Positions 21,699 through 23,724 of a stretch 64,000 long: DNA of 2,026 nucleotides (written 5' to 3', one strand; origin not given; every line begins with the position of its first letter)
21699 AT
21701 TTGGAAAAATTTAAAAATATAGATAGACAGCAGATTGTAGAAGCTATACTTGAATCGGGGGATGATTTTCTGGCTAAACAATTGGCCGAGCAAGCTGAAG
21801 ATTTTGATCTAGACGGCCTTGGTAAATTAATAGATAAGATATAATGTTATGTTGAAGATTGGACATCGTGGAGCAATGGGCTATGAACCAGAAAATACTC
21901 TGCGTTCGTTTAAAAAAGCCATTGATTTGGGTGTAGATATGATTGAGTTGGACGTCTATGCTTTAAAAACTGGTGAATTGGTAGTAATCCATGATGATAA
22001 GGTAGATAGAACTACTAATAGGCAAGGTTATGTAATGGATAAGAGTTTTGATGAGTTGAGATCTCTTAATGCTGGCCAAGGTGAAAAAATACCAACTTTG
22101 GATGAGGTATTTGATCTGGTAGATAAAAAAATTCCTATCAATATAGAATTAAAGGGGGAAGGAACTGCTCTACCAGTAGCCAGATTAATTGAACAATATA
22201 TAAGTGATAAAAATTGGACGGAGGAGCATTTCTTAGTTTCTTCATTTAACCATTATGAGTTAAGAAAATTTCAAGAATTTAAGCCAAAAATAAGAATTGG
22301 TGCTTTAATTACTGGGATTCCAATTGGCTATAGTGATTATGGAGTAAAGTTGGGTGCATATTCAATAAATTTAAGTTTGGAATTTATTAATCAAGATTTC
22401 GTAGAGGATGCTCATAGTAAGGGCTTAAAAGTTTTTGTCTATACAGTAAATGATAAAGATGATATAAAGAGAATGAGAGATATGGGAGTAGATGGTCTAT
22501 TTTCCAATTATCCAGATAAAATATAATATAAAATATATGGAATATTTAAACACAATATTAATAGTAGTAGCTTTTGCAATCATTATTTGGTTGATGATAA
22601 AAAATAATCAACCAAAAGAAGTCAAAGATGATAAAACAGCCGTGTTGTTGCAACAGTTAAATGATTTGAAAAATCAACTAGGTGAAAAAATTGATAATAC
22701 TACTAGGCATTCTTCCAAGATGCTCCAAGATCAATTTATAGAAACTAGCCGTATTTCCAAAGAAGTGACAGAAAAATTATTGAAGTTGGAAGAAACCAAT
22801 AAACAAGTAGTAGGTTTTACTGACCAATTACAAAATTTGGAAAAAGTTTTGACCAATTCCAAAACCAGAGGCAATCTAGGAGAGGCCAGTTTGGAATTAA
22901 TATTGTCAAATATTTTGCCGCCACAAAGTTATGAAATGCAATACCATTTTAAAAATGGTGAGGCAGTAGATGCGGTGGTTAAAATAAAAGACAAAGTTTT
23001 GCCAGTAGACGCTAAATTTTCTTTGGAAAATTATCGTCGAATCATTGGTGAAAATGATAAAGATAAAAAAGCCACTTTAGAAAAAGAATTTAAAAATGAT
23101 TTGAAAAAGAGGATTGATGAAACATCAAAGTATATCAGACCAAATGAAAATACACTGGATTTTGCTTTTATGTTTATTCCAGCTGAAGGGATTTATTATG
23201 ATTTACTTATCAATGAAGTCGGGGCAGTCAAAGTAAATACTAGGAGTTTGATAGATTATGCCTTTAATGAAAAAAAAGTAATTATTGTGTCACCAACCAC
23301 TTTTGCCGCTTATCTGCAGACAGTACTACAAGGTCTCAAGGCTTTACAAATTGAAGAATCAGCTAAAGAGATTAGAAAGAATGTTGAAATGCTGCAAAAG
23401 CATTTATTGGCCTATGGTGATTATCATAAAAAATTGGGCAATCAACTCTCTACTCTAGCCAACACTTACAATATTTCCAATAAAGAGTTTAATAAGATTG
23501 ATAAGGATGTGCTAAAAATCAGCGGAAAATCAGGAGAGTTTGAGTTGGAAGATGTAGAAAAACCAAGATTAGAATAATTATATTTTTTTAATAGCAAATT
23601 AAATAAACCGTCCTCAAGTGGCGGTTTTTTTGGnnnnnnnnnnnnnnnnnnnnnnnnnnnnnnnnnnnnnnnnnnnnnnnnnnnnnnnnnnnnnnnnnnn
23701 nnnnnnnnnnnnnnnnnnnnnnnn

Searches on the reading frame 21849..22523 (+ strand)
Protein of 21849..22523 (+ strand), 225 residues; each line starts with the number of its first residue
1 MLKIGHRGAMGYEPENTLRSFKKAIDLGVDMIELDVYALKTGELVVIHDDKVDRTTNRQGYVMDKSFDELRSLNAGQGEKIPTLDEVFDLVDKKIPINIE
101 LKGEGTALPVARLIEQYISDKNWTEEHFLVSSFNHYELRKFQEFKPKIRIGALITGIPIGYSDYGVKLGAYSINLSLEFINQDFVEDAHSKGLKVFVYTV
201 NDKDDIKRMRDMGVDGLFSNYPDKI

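Call 24: search_protein_families(library=pfam, proteins=[window:21849-22523:+], max_evalue=0.00001)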
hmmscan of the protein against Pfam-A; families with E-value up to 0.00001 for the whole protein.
window:21849-22523:+ (225 aa): 2 families
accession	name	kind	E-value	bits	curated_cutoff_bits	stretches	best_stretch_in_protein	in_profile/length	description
PF03009.23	GDPD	-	1.1e-49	170.2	23.6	1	6-224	1-244/244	Glycerophosphoryl diester phosphodiesterase family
PF13653.12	GDPD_2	-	1.5e-07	32.1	27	1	194-223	1-30/30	Glycerophosphoryl diester phosphodiesterase family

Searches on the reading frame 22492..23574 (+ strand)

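Call 24: search_protein_families(library=pfam, proteins=[window:22492-23574:+], max_evalue=0.00001)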
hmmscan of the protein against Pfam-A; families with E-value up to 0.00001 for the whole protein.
window:22492-23574:+ (361 aa): 1 family
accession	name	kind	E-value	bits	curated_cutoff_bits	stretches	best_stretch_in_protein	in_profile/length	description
PF02646.22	RmuC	-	2.7e-53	181.4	26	1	54-333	1-270/291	RmuC family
